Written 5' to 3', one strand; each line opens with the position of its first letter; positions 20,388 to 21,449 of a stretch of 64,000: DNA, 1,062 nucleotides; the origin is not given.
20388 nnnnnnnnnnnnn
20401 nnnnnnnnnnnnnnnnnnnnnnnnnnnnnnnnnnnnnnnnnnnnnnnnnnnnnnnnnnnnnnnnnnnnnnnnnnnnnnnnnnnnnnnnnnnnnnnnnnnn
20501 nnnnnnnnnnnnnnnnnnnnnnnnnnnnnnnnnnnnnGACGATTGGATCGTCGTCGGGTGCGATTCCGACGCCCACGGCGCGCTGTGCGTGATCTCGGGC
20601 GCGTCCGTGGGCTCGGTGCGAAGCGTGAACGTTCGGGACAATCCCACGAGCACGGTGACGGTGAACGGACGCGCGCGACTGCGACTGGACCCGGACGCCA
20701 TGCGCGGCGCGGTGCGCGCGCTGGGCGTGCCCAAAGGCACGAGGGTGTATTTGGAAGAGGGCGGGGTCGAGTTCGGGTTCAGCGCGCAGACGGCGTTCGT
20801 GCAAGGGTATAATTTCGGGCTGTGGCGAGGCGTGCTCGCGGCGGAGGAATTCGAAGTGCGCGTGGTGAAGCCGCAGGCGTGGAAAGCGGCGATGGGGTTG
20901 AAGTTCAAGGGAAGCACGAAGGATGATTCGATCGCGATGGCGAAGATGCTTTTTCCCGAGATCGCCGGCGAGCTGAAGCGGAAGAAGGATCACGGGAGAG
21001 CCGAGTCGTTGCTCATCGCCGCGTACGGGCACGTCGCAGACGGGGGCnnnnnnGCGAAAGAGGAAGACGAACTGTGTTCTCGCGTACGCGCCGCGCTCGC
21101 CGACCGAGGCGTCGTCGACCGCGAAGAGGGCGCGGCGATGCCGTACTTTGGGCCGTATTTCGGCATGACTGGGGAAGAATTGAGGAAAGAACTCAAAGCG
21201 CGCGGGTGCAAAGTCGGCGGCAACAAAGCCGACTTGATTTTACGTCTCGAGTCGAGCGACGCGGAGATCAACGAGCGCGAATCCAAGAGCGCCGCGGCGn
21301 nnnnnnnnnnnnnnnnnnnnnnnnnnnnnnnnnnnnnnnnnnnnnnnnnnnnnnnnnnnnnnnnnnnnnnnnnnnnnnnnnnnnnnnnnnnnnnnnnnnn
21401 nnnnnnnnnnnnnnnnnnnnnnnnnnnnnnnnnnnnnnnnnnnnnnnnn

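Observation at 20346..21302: Organelle-targeted RuvC-like nuclease fused to a SAP DNA-binding motif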

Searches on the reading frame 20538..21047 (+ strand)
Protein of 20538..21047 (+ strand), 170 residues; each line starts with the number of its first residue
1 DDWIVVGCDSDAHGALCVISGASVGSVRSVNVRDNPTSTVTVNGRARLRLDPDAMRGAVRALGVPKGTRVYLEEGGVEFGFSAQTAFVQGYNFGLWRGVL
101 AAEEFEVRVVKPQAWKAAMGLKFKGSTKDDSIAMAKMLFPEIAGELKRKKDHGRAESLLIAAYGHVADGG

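Call 46: search_dna_similar(query=window:20538-21047:+, collection=phages, mode=protein, max_evalue=0.001, max_rows=25)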
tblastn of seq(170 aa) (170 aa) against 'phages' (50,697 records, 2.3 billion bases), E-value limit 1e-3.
Records with a match: 59; places in all: 59; records where one place covers at least 80% of the query: 28.
Best place of each record, by identity: <60% 59.
By first word of the organism name: Caulobacter 28; Salmonella 6; Caudoviricetes 4; Ralstonia 3; Microcystis 3; Planktothrix 2; Enterobacter 2; Erythrobacter 2; Ruegeria 2; Phaeobacter 1; and 6 more.
By host as written in the record: Caulobacter vibrioides CB15 9; Caulobacter vibrioides 6; Caulobacter crescentus 6; Caulobacter crescentus NA1000 6; - 5; Salmonella enterica subsp. enterica serovar Heidelberg 3; Ruegeria pomeroyi DSS-3 3; Planktothrix agardhii HAB637 2; and 16 more.
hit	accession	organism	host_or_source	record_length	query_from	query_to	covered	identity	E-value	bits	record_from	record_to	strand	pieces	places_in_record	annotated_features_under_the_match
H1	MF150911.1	Ralstonia phage DU_RP_II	Ralstonia solanacearum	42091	4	164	95%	34.8%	5e-11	66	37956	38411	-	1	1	putative RNaseH-like domain protein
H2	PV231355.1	Caulobacter phage RBC11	Caulobacter vibrioides CB15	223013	5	169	97%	32.0%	1e-4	47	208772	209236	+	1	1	hypothetical protein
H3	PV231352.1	Caulobacter phage RBC63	Caulobacter vibrioides CB15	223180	5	169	97%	32.0%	1e-4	47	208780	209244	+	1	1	Holliday junction resolvase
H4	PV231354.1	Caulobacter phage RBC8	Caulobacter vibrioides CB15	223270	5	169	97%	32.0%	1e-4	47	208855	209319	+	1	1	Holliday junction resolvase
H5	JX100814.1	Caulobacter phage CcrRogue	Caulobacter vibrioides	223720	5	169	97%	32.0%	1e-4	47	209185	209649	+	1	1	putative RNaseH-like domain protein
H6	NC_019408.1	Caulobacter phage CcrRogue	Caulobacter vibrioides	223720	5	169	97%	32.0%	1e-4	47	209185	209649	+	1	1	Holliday junction resolvase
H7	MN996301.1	Ralstonia phage RpY1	Ralstonia solanacearum SL341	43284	4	164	95%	32.1%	2e-8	58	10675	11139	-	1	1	putative RNaseH-like domain protein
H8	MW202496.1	Caudoviricetes sp.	Manatee Spring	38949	5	164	94%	32.1%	3e-9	61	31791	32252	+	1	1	holliday junction resolvase | hypothetical protein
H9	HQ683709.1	Planktothrix phage PaV-LD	Planktothrix agardhii HAB637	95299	6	163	93%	31.6%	2e-12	69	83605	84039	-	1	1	crossover junction endodeoxyribonuclease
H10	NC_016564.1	Planktothrix phage PaV-LD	Planktothrix agardhii HAB637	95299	6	163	93%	31.6%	2e-12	69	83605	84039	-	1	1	Holliday junction resolvase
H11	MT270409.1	Phaeobacter phage MD18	Phaeobacter inhibens DSM 17395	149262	5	164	94%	30.7%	8e-9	59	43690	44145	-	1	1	hypothetical protein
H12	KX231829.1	Enterobacter phage Tyrion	Enterobacter sp. CT7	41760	5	164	94%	30.6%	2e-9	61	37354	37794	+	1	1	putative crossover junction endodeoxyribonuclease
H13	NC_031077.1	Enterobacter phage Tyrion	Enterobacter sp. CT7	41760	5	164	94%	30.6%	2e-9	61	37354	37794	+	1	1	Holliday junction resolvase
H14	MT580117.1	Salmonella phage 66FD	Salmonella enterica subsp. enterica ...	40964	5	164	94%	30.6%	5e-8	57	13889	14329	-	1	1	crossover junction endodeoxyribonuclease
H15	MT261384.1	Salmonella virus PAT1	Salmonella enterica subsp. enterica ...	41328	5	164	94%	30.6%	5e-8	57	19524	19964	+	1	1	crossover junction endodeoxyribonuclease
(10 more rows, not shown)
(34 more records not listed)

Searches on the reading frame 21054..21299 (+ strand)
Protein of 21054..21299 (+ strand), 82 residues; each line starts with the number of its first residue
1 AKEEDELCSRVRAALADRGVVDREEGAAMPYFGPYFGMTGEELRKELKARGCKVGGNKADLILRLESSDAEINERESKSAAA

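Call 23: find_homologous_proteins(query=window:21054-21299:+, max_evalue=0.01)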
Query seq(82 aa) (82 aa): 4 proteins with E <= 0.01 among 7 candidates.
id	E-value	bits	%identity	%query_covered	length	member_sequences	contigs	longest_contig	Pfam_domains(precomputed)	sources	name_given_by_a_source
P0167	1.1e-23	100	73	85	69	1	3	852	PF02037.34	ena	-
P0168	3.4e-23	99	80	67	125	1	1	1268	PF02037.34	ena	-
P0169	9.9e-21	91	85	59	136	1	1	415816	-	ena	-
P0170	2.2e-14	71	61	78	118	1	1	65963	-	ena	-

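Call 27: search_solved_structures(query=window:21054-21299:+, max_evalue=10, show_alignments=3)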
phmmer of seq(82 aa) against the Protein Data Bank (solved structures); distinct sequences matched with E-value up to 10: 7.
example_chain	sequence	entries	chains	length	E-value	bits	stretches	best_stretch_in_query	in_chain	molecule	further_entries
2kvu_A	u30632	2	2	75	0.17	15.6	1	38-72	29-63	MKL/myocardin-like protein 1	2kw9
1h1j_S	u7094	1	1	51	0.53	14.1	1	35-73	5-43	THO1 PROTEIN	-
4uzw_A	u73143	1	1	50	0.53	14.1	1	35-73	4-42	PROTEIN THO1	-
8tcs_D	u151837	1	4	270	0.65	13.8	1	11-56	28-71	Xylose isomerase-like TIM barrel domain-containing protein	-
8tcd_B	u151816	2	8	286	0.72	13.7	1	11-56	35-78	Sugar phosphate isomerase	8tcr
2do1_A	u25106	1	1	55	0.72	13.7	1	41-68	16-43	Nuclear protein Hcc-1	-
1zrj_A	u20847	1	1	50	0.73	13.6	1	41-68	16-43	E1B-55kDa-associated protein 5 isoform c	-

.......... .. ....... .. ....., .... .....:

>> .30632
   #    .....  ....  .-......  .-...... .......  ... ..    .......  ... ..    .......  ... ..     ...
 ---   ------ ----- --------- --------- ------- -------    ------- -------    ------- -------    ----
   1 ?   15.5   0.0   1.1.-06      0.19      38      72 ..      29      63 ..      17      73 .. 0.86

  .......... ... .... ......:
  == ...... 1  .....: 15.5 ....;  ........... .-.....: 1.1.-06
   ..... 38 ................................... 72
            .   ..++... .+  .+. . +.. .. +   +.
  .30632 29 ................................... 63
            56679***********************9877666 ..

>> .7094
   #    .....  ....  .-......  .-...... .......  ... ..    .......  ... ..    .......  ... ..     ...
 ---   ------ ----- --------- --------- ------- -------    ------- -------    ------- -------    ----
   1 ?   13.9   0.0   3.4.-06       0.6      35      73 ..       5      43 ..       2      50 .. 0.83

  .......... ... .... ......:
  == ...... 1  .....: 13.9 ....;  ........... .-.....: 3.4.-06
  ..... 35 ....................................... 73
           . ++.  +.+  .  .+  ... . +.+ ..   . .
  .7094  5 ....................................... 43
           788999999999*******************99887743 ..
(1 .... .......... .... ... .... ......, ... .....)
